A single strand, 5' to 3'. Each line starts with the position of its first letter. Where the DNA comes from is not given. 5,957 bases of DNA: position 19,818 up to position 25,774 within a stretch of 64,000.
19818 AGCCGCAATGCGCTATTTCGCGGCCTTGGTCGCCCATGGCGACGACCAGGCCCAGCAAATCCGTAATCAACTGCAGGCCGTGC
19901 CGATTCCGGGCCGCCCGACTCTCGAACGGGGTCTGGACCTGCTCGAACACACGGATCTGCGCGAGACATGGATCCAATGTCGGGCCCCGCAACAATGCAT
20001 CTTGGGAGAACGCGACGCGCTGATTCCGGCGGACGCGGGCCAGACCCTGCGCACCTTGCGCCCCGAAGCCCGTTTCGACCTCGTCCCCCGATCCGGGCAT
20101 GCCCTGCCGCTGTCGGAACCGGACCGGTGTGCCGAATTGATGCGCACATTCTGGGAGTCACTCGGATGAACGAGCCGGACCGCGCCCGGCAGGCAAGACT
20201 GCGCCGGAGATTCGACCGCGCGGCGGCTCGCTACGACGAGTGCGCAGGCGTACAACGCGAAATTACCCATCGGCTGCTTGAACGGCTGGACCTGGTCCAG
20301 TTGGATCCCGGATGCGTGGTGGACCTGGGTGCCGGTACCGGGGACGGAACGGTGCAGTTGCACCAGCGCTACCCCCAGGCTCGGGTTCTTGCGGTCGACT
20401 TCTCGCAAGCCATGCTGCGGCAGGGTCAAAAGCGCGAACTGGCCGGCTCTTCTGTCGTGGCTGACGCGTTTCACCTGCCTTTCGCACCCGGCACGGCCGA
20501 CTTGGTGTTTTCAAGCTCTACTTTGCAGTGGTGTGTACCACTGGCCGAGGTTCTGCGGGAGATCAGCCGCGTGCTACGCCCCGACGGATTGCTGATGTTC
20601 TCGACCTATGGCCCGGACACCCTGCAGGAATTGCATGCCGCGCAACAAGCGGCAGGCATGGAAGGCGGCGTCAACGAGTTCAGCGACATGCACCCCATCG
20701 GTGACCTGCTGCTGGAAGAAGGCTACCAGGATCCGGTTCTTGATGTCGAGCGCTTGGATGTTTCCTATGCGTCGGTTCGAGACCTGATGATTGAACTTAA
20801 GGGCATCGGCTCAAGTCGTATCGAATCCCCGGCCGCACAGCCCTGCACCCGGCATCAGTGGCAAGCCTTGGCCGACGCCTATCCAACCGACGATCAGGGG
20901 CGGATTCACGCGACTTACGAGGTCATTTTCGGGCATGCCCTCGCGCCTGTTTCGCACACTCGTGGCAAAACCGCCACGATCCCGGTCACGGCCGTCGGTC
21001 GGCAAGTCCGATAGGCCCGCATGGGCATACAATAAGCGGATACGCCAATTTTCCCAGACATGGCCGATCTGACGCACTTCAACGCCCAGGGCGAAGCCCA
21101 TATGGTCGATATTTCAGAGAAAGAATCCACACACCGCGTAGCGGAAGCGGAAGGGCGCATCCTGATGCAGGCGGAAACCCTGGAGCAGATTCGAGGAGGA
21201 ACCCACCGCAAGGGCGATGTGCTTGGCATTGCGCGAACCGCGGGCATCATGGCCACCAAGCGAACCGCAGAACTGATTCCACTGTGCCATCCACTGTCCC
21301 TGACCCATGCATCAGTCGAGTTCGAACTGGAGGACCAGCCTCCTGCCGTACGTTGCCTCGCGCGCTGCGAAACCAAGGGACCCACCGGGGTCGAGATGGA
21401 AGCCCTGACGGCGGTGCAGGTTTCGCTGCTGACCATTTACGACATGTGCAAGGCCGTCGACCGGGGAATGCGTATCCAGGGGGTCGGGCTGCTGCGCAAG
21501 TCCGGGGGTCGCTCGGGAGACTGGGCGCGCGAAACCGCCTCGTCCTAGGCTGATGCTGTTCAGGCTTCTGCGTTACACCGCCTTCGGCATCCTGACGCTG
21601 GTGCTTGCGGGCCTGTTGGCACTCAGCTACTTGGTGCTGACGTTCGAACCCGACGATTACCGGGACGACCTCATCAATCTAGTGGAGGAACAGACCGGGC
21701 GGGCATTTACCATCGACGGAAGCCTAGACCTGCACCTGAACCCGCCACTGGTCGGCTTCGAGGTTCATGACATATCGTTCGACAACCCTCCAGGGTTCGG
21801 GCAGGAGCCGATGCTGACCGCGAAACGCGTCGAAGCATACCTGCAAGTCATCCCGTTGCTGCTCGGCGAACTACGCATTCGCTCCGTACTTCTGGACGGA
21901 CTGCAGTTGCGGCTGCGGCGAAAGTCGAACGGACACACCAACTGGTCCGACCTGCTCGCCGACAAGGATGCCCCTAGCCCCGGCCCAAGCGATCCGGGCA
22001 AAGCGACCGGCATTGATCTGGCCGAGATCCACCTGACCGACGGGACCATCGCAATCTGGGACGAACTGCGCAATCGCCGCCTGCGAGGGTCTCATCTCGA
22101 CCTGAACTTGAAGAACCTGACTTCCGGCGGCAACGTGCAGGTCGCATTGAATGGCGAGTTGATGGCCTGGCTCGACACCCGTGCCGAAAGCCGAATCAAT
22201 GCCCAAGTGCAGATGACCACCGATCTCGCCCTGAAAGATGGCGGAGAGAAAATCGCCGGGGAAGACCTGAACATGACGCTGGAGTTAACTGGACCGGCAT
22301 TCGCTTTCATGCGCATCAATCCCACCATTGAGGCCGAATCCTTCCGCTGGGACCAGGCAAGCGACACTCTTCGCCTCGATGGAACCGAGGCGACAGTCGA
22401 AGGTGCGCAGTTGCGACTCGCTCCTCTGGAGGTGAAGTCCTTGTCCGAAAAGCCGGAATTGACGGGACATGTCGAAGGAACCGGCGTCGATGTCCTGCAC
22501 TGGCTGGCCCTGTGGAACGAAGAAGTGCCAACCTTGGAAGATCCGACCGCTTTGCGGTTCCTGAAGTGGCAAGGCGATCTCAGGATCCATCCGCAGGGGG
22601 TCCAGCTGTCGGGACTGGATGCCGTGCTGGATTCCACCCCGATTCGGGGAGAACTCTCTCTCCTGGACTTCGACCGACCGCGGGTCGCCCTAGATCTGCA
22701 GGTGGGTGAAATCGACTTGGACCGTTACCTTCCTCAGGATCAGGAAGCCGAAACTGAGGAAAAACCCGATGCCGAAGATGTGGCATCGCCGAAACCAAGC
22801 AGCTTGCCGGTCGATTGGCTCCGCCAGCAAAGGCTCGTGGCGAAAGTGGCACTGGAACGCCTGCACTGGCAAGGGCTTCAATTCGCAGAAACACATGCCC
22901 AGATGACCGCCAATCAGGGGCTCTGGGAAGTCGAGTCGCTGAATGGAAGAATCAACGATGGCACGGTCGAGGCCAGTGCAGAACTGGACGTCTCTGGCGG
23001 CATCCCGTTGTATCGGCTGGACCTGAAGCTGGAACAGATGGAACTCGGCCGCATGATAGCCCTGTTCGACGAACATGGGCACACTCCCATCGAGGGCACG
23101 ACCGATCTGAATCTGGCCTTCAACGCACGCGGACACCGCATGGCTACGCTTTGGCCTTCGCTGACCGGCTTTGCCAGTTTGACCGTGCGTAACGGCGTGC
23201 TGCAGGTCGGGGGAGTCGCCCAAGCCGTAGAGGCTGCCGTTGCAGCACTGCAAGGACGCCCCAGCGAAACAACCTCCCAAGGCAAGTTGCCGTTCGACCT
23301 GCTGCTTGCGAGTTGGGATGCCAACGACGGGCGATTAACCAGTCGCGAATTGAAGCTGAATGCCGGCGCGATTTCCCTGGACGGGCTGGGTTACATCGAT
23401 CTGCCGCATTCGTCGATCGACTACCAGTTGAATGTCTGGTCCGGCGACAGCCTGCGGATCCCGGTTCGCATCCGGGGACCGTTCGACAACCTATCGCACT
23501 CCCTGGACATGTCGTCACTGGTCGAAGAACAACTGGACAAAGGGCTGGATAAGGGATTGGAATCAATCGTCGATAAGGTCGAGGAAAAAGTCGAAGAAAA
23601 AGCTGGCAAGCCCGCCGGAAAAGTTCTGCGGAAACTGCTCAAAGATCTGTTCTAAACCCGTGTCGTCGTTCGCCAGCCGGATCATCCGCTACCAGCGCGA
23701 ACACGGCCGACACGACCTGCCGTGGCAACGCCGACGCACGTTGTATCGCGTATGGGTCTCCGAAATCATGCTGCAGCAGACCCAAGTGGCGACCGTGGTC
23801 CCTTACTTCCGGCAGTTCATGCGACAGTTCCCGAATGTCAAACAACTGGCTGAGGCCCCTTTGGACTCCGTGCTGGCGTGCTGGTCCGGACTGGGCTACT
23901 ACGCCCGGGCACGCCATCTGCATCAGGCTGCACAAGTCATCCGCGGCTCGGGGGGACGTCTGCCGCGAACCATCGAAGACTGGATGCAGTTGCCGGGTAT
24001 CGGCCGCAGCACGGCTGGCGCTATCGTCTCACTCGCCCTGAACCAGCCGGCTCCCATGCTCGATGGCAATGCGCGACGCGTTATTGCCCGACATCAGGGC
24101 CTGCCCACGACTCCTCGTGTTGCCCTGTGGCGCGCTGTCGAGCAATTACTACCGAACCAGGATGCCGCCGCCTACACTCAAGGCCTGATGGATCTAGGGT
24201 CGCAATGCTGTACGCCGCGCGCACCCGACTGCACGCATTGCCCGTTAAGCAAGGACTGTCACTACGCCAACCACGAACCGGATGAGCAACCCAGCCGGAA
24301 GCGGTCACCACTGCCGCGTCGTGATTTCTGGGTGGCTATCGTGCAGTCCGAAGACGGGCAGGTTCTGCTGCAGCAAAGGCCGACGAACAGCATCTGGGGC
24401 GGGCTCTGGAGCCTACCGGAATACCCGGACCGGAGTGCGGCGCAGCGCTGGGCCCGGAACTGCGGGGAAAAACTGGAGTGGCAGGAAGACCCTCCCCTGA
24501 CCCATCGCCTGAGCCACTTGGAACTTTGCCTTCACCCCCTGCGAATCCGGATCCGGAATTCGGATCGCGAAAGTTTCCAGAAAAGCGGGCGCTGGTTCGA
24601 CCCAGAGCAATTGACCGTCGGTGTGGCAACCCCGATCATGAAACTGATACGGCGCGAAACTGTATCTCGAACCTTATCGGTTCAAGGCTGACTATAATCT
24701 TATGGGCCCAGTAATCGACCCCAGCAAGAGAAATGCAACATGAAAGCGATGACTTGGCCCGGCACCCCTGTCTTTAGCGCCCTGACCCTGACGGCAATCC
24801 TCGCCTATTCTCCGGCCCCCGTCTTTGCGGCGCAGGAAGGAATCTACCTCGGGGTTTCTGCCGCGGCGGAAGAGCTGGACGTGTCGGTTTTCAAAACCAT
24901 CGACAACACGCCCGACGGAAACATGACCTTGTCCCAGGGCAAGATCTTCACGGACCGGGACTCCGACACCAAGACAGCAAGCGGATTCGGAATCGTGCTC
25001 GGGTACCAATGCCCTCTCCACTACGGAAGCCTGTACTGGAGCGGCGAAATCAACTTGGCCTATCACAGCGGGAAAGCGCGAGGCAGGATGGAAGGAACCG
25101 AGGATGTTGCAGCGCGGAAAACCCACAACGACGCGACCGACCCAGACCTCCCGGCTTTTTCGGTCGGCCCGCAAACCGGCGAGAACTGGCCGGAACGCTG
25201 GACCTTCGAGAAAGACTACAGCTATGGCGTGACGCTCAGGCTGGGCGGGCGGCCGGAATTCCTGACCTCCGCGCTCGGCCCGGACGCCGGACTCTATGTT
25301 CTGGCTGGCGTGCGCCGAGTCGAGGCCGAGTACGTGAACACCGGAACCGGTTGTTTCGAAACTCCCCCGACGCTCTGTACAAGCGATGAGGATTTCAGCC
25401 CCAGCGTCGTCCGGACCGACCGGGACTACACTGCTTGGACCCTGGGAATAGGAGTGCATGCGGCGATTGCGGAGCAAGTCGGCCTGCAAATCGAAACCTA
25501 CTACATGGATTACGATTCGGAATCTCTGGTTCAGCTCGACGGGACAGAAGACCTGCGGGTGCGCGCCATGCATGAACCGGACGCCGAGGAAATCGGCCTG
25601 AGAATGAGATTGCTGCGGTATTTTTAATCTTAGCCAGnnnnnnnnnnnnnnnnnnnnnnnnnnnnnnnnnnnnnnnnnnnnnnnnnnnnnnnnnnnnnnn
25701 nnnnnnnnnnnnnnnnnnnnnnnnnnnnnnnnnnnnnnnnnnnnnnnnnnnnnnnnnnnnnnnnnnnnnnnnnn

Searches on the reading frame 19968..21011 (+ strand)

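Call 23: search_protein_families(library=pfam, proteins=[window:19968-21011:+], max_evalue=0.00001)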
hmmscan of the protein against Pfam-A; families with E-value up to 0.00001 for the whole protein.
window:19968-21011:+ (348 aa): 6 families
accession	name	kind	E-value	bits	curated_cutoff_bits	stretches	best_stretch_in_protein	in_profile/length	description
PF08241.18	Methyltransf_11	-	5.3e-21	75.5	21.2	1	118-211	1-95/95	Methyltransferase domain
PF13649.12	Methyltransf_25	-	2.2e-19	70.4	27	1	117-207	1-97/97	Methyltransferase domain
PF13847.12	Methyltransf_31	-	1.5e-14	54.4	27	1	117-223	7-119/145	Methyltransferase domain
PF08242.18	Methyltransf_12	-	4.5e-13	50.2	30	1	118-209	1-98/98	Methyltransferase domain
PF01209.24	Ubie_methyltran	-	4.8e-11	42.9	20.1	1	75-211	6-151/233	ubiE/COQ5 methyltransferase family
PF13489.12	Methyltransf_23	-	3.2e-10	40.4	27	1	98-228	8-132/164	Methyltransferase domain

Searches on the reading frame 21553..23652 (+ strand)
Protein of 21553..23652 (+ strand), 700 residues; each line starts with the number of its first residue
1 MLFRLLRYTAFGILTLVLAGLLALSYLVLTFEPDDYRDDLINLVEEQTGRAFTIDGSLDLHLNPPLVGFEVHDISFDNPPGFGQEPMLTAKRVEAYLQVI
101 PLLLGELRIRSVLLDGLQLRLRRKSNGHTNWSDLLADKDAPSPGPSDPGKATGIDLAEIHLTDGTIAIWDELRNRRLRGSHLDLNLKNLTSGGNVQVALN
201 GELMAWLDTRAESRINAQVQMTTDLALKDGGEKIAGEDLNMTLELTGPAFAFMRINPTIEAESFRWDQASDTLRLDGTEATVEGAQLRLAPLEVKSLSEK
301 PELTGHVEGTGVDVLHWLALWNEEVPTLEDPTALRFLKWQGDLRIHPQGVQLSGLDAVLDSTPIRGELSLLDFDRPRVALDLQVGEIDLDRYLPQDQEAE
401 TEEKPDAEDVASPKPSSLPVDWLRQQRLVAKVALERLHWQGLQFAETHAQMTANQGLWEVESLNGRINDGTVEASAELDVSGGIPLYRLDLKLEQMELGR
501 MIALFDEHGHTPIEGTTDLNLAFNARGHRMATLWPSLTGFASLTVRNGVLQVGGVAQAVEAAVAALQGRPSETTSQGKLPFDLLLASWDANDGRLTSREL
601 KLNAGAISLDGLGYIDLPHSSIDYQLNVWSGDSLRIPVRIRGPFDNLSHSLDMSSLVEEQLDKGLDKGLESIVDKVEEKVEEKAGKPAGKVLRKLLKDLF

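Call 6: search_protein_families(library=pfam, proteins=[window:21553-23652:+], max_evalue=0.001)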
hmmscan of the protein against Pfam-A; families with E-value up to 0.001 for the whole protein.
window:21553-23652:+ (700 aa): 3 families
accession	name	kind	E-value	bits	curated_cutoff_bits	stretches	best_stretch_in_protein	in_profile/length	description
PF05170.20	AsmA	-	1.4e-46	160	29.8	1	5-599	4-606/607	AsmA family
PF13116.12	YhdP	-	3.5e-19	68.7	46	2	3-239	5-216/1224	YhdP protein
PF05359.17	DUF748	-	2.8e-18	65.9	50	1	17-196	20-194/1037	Domain of Unknown Function (DUF748)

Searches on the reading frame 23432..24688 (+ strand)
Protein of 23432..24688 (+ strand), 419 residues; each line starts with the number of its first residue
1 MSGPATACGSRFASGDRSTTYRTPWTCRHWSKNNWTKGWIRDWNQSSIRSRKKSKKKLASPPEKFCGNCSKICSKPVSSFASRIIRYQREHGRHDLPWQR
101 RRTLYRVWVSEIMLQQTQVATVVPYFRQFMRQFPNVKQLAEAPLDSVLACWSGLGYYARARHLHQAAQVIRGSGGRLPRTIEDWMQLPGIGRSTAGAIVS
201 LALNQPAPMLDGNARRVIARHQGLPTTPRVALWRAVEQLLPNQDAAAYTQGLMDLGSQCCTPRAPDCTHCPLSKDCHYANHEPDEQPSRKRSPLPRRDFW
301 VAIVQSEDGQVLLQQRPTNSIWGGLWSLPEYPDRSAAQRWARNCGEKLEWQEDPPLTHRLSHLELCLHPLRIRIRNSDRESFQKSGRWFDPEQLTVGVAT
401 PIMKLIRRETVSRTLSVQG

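Call 6: search_protein_families(library=pfam, proteins=[window:23432-24688:+], max_evalue=0.001)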
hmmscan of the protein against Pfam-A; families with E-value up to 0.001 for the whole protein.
window:23432-24688:+ (419 aa): 3 families
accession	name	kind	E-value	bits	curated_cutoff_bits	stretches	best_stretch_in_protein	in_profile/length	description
PF00730.31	HhH-GPD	-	1.7e-20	73.8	26.2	1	109-228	1-93/108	HhH-GPD superfamily base excision DNA repair protein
PF14815.12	NUDIX_4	-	1.5e-18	67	35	1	301-407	2-112/113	NUDIX domain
PF00633.29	HHH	-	1.7e-07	31.1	24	1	175-200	4-29/30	Helix-hairpin-helix motif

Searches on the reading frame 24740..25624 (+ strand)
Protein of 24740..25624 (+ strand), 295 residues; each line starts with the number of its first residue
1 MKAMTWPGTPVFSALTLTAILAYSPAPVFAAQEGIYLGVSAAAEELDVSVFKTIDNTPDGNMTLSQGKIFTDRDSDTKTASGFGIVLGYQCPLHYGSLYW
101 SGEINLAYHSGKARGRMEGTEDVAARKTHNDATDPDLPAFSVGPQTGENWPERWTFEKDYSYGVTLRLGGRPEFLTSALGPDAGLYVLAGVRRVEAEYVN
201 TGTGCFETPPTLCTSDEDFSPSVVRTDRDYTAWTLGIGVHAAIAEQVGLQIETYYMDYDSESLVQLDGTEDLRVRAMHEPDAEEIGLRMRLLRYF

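Call 6: search_protein_families(library=pfam, proteins=[window:24740-25624:+], max_evalue=0.001)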
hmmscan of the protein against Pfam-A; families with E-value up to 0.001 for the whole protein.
window:24740-25624:+ (295 aa): 1 family
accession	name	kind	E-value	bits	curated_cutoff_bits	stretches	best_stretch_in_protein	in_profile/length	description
PF13505.12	OMP_b-brl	-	1.8e-11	45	28.7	1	18-271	3-161/175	Outer membrane protein beta-barrel domain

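Call 66: search_protein_families(library=ncbifam, proteins=[window:24740-25624:+], max_evalue=0.001)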
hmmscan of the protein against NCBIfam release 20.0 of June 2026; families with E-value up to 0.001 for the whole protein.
window:24740-25624:+ (295 aa): 0 families
